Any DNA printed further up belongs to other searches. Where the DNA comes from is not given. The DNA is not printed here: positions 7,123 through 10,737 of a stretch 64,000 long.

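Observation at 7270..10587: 1,105-aa fusion of sensor-like N-domain, SF1 helicase, Vsr/DUF2726-like nuclease and double zinc ribbon: candidate single-gene nucleic-acid defence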

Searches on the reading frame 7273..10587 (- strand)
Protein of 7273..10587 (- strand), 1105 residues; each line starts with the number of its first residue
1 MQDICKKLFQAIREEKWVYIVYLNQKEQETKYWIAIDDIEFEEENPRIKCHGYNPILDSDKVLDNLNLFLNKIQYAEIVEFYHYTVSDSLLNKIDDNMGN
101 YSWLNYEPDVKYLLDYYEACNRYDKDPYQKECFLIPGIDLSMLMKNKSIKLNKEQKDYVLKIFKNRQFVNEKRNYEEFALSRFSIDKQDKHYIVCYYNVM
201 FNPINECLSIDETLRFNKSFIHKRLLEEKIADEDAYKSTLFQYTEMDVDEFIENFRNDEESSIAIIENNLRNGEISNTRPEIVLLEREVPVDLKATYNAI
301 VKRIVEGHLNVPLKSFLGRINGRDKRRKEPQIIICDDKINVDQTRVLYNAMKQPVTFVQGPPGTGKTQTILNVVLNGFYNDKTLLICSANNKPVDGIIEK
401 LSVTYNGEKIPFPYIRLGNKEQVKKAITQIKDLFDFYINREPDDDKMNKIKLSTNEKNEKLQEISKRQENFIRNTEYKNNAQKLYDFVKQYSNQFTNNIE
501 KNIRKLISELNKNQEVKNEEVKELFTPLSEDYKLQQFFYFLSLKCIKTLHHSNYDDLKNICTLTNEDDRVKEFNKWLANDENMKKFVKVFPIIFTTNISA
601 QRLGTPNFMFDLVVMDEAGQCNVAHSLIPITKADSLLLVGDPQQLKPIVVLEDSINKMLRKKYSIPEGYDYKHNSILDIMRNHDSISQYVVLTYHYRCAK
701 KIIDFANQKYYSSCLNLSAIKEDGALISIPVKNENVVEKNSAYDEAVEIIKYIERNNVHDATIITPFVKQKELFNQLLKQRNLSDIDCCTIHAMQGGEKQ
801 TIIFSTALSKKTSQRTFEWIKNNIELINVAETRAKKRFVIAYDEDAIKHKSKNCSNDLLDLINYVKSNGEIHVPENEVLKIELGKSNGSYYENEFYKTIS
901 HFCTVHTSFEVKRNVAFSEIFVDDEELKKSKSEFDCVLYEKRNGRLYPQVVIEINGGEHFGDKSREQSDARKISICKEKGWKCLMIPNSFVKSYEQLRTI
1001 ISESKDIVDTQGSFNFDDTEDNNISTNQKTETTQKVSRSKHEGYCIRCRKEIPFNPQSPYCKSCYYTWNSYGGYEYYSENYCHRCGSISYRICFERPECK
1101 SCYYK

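Call 4: search_protein_families(library=pfam, proteins=[window:7273-10587:-], max_evalue=1)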
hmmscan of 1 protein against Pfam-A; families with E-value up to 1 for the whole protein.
window:7273-10587:- (1105 aa): 10 families
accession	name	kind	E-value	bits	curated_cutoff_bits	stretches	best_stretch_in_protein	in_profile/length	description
PF13086.12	AAA_11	-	1e-37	130.8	27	1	339-650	2-255/257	AAA domain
PF13087.12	AAA_12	-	1.4e-13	51.3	27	2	745-841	98-191/195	AAA domain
PF13245.12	AAA_19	-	2.5e-08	34.6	25.1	1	344-647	2-131/134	AAA domain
PF13604.12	AAA_30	-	8.5e-07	29.3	27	2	339-374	2-38/191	AAA domain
PF01443.25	Viral_helicase1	-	0.00026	21.3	21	1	610-840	60-226/228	Viral superfamily 1 RNA helicase core domain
PF10881.14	DUF2726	-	0.0012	19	24.7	1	929-1001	54-123/126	Protein of unknown function (DUF2726)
PF25199.1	nSTAND_NTPase5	-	0.047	14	34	1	350-404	38-93/145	Novel STAND NTPase 5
PF02562.22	PhoH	-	0.061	13.3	27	1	340-375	6-41/205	PhoH-like protein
PF09848.15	SLFN-g3_helicase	-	0.069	12.8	24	1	355-431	3-74/354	Schlafen group 3, DNA/RNA helicase domain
PF00270.35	DEAD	-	0.099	12.8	26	1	342-386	3-50/167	DEAD/DEAH box helicase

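Call 5: search_protein_families(library=padloc, proteins=[window:7273-10587:-], max_evalue=1)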
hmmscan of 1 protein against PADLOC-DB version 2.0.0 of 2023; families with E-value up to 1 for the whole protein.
window:7273-10587:- (1105 aa): 8 families
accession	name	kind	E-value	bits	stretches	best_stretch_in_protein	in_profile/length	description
PDLC03924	MkoC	-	3.7e-45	152.5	2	610-871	671-971/1136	-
PDLC03920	MkoA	-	9.2e-38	128.2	1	338-867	615-1099/1112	-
PDLC03921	MkoA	-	1.7e-36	123.4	2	336-713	1024-1398/1607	-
PDLC05009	PDC-S37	-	5e-20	69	2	600-715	928-1039/1550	-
PDLC02194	Hhe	-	2.8e-13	46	2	585-715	1355-1480/1911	-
PDLC04140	mad8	-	2.7e-05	21.9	1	350-493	24-130/314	mads_8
PDLC00112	GajB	-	0.0011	15.6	1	738-846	449-561/581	UrvD helicase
PDLC02895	DpdJ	-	0.019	9.8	1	606-714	189-287/2112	DpdJ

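Call 6: search_protein_families(library=ncbifam, proteins=[window:7273-10587:-], max_evalue=1)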
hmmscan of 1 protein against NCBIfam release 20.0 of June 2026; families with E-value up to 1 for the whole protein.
window:7273-10587:- (1105 aa): 7 families
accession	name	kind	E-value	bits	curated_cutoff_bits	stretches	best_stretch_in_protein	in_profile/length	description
TIGR00376.1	TIGR00376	hypoth_equivalog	2e-39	135.5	348.9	3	492-742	256-480/639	IGHMBP2 family helicase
NF040671.1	PLuB_AAA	exception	4.7e-21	74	999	3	607-716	960-1074/1256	PLuB system helicase-like protein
NF058533.1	antiphage_ProA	equivalog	1.6e-18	65.6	1500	2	591-715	1284-1403/1903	anti-phage protein ProA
NF042953.1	Hhe_antiphage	equivalog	5.1e-14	50.7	2000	2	600-715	1272-1381/1797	DUF4011 domain-containing anti-phage protein Hhe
TIGR01447.1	recD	equivalog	0.0026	16.4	310.15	1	343-374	154-184/597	exodeoxyribonuclease V subunit alpha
NF045778.1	gas_vesic_GvpL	equivalog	0.19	11.4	200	1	419-523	100-204/260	gas vesicle protein GvpL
TIGR03880.1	KaiC_arch_3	hypoth_equivalog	0.96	8.9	249.45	0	352-403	15-65/224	KaiC domain-containing protein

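Call 10: find_homologous_proteins(query=window:7273-10587:-)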
Query window:7273-10587:- (1105 aa): 1129 proteins with E <= 0.001 among 8000 candidates; the best 120 are listed.
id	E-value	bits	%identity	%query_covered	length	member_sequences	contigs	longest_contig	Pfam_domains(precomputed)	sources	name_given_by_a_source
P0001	0.0e+0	2507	99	100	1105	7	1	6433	PF13087.13,PF13086.13,PF13604.13,PF13245.13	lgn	-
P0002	0.0e+0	1978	78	100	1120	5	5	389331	PF13087.13,PF13086.13,PF01443.25,PF13604.13,PF13245.13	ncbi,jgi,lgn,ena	-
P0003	0.0e+0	1950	77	100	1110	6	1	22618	PF13087.13,PF13086.13,PF01443.25,PF13604.13,PF13245.13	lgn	-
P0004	0.0e+0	1630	67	100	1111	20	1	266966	PF13087.13,PF13086.13,PF01443.25,PF13604.13,PF13245.13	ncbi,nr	ncbi:MAG: hypothetical protein IKJ98_02985 [Bacteroidales bacterium]|nr:hypothetical protein [Bacter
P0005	0.0e+0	1408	58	100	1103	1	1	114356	PF13087.13,PF13086.13,PF01443.25,PF13604.13,PF13245.13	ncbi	-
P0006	0.0e+0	1340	61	92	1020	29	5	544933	PF13087.13,PF13086.13,PF01443.25,PF13604.13,PF13245.13,PF10881.15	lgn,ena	-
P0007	0.0e+0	1334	62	90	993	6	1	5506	PF13087.13,PF13086.13,PF01443.25,PF13604.13,PF13245.13,PF10881.15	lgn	-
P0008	0.0e+0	1319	59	92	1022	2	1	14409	PF13087.13,PF13086.13,PF01443.25,PF13604.13,PF13245.13,PF10881.15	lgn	-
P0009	0.0e+0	1311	59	92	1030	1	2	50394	PF13087.13,PF13086.13,PF01443.25,PF13604.13,PF13245.13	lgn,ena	-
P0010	0.0e+0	1298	59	92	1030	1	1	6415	PF13087.13,PF13086.13,PF01443.25,PF13604.13,PF13361.13,PF13245.13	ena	-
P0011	0.0e+0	1297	59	92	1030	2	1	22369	PF13087.13,PF13086.13,PF01443.25,PF13604.13,PF13245.13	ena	-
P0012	0.0e+0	1297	59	92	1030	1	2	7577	PF13087.13,PF13086.13,PF01443.25,PF13604.13,PF13361.13,PF13245.13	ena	-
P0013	0.0e+0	1294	58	92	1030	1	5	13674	PF13087.13,PF13086.13,PF01443.25,PF13604.13,PF13361.13,PF13245.13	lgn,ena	-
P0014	0.0e+0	1292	58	92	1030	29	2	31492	PF13087.13,PF13086.13,PF01443.25,PF13604.13,PF13361.13,PF13245.13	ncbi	-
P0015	0.0e+0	1292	58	92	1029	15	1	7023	PF13087.13,PF13086.13,PF01443.25,PF13604.13,PF13245.13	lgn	-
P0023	0.0e+0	1205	55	92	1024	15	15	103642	PF13087.13,PF13086.13,PF01443.25,PF13604.13,PF13245.13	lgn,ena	-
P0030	0.0e+0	1058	61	70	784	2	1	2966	PF13087.13,PF13086.13,PF01443.25,PF13604.13,PF13245.13,PF10881.15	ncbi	-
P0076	0.0e+0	1013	49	91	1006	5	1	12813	PF13087.13,PF13086.13,PF01443.25,PF13604.13,PF13245.13,PF10881.15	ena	-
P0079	1.5e-298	1011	48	91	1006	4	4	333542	PF13087.13,PF13086.13,PF01443.25,PF13604.13,PF13245.13,PF09848.16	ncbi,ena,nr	ncbi:MAG: AAA family ATPase [Clostridia bacterium]|nr:AAA family ATPase [Clostridia bacterium]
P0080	1.7e-298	1011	48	91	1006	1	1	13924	PF13087.13,PF13086.13,PF01443.25,PF13604.13,PF13245.13,PF09848.16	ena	-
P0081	2.3e-298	1011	49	91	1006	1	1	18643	PF13087.13,PF13086.13,PF01443.25,PF13604.13,PF13245.13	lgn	-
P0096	4.5e-293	993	47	91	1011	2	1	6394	PF13087.13,PF13086.13,PF01443.25,PF13604.13,PF13245.13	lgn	-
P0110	5.8e-290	983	48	91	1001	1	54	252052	PF13087.13,PF13086.13,PF01443.25,PF13604.13,PF13245.13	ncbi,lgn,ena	-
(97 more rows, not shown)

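Call 21: find_encoding_contigs(protein=P0002, flank=10000, max_places=5)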
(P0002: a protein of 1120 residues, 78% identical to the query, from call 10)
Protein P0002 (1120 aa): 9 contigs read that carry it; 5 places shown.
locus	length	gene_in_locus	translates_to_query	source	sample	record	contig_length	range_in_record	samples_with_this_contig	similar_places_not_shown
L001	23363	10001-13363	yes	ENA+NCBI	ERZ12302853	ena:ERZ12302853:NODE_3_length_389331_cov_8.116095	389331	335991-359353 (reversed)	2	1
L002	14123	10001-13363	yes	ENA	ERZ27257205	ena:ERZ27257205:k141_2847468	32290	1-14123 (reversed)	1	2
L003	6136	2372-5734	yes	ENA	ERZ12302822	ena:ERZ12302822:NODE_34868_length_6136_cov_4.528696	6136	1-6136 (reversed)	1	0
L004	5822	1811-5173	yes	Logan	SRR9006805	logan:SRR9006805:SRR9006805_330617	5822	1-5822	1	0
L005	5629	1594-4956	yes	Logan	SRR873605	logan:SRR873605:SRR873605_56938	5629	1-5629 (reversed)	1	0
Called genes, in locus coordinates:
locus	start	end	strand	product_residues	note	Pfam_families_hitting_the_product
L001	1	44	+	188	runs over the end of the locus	PF00625:Guanylate_kin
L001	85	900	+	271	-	-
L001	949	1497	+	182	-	-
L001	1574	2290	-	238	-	PF20772:TACO1_YebC_N, PF01709:Transcrip_reg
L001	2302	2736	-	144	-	-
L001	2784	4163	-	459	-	PF02878:PGM_PMM_I, PF02879:PGM_PMM_II, PF02880:PGM_PMM_III, PF00408:PGM_PMM_IV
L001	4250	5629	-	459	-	PF13499:EF-hand_7 (faint)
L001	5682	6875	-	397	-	-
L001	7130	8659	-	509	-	PF01676:Metalloenzyme, PF06415:iPGM_N, PF01663:Phosphodiest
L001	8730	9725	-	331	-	PF00389:2-Hacid_dh, PF02826:2-Hacid_dh_C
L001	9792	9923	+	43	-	-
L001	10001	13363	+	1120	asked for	PF01443:Viral_helicase1 (faint), PF13086:AAA_11, PF13245:AAA_19 (weak), PF13604:AAA_30 (faint), PF13087:AAA_12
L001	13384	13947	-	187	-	-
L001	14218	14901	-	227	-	-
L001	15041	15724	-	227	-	PF20243:MbnP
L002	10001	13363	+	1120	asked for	PF01443:Viral_helicase1 (faint), PF13086:AAA_11, PF13245:AAA_19 (weak), PF13604:AAA_30 (faint), PF13087:AAA_12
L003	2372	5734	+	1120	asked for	PF01443:Viral_helicase1 (faint), PF13086:AAA_11, PF13245:AAA_19 (weak), PF13604:AAA_30 (faint), PF13087:AAA_12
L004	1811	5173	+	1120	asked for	PF01443:Viral_helicase1 (faint), PF13086:AAA_11, PF13245:AAA_19 (weak), PF13604:AAA_30 (faint), PF13087:AAA_12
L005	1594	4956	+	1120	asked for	PF01443:Viral_helicase1 (faint), PF13086:AAA_11, PF13245:AAA_19 (weak), PF13604:AAA_30 (faint), PF13087:AAA_12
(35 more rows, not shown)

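Call 25: find_encoding_contigs(protein=P0004, flank=8000, max_places=2)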
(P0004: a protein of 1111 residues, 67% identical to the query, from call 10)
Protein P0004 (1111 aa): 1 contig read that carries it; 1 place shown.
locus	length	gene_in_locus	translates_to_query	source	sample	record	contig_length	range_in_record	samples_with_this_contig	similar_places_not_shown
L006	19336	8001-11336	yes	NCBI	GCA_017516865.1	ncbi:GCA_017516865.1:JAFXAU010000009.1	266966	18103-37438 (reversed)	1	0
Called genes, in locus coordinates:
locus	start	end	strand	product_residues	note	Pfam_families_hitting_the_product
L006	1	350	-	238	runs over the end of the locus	PF11967:RecO_N, PF02565:RecO_C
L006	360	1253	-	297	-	-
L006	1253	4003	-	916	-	PF00082:Peptidase_S8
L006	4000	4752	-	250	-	PF02463:SMC_N (weak), PF00005:ABC_tran, PF13304:AAA_21 (faint)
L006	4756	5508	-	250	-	PF02405:MlaE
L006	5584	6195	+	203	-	-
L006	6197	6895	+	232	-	PF00590:TP_methylase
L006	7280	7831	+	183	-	PF13673:Acetyltransf_10 (weak), PF13508:Acetyltransf_7 (weak)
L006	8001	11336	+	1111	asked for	PF13086:AAA_11, PF13245:AAA_19 (weak), PF13604:AAA_30 (faint), PF01443:Viral_helicase1 (faint), PF13087:AAA_12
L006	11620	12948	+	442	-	-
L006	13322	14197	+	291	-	PF02661:Fic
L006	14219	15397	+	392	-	-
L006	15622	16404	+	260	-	PF01026:TatD_DNase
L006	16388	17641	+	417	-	PF13632:Glyco_trans_2_3 (faint)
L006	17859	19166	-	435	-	PF02492:cobW, PF07683:CobW_C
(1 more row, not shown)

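Call 26: find_encoding_contigs(protein=P0006, flank=8000, max_places=3)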
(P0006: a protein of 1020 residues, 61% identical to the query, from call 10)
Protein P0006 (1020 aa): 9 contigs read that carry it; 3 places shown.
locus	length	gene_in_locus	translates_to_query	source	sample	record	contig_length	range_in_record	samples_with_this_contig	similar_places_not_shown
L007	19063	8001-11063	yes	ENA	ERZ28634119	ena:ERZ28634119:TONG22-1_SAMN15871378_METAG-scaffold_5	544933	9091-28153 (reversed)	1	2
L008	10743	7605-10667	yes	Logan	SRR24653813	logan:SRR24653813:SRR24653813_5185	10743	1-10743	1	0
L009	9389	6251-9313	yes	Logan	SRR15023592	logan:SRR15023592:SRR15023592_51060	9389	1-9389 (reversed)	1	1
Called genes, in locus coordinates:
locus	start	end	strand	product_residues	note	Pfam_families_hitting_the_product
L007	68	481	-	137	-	-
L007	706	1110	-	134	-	-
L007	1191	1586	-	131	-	-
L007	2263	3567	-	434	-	PF00009:GTP_EFTU, PF01926:MMR_HSR1, PF02421:FeoB_N, PF04548:AIG1, PF00009:GTP_EFTU, PF01926:MMR_HSR1, PF02421:FeoB_N, PF14714:KH_dom-like, +5 more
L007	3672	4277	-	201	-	-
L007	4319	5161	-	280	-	PF13509:S1_2 (faint), PF17783:WHD_CvfB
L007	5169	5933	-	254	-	PF02661:Fic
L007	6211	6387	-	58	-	-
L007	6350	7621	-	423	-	PF13173:AAA_14, PF13635:DUF4143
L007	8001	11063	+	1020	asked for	PF13086:AAA_11, PF13245:AAA_19 (faint), PF13604:AAA_30 (faint), PF01443:Viral_helicase1 (faint), PF13087:AAA_12, PF10881:DUF2726 (weak)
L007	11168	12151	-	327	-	PF13310:Virulence_RhuM, PF02661:Fic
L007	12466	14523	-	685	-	PF00009:GTP_EFTU, PF22042:EF-G_D2, PF03144:GTP_EFTU_D2, PF14492:EFG_III, PF16658:RF3_C (faint), PF03764:EFG_IV, PF00679:EFG_C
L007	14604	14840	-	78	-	PF09851:SHOCT (weak)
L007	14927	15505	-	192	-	-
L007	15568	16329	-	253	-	PF00795:CN_hydrolase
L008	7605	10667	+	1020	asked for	PF13086:AAA_11, PF13245:AAA_19 (faint), PF13604:AAA_30 (faint), PF01443:Viral_helicase1 (faint), PF13087:AAA_12, PF10881:DUF2726 (weak)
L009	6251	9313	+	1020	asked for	PF13086:AAA_11, PF13245:AAA_19 (faint), PF13604:AAA_30 (faint), PF01443:Viral_helicase1 (faint), PF13087:AAA_12, PF10881:DUF2726 (weak)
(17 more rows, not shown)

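Call 43: find_encoding_contigs(protein=P0110, flank=8000, max_places=6)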
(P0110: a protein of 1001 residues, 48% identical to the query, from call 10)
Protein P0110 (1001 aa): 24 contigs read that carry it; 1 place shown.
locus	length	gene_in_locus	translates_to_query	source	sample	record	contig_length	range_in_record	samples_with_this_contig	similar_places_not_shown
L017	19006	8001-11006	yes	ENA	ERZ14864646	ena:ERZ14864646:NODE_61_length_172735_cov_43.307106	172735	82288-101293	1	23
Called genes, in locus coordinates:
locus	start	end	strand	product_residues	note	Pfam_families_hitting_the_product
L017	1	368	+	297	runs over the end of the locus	PF00849:PseudoU_synth_2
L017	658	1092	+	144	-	PF01047:MarR (faint), PF12802:MarR_2, PF01325:Fe_dep_repress (weak)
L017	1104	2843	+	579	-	PF00664:ABC_membrane, PF00005:ABC_tran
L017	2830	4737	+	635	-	PF00664:ABC_membrane, PF02463:SMC_N (faint), PF00005:ABC_tran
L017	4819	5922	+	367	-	PF02073:Peptidase_M29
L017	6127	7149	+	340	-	PF00044:Gp_dh_N, PF02800:Gp_dh_C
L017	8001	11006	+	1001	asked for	PF01443:Viral_helicase1 (faint), PF13086:AAA_11, PF13245:AAA_19 (weak), PF13604:AAA_30 (faint), PF13087:AAA_12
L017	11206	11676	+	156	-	PF18143:HAD_SAK_2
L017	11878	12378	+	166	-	-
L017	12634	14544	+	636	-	-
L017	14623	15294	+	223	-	PF04011:LemA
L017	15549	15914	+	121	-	PF01325:Fe_dep_repress, PF12802:MarR_2 (weak), PF02742:Fe_dep_repr_C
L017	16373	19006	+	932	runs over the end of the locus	-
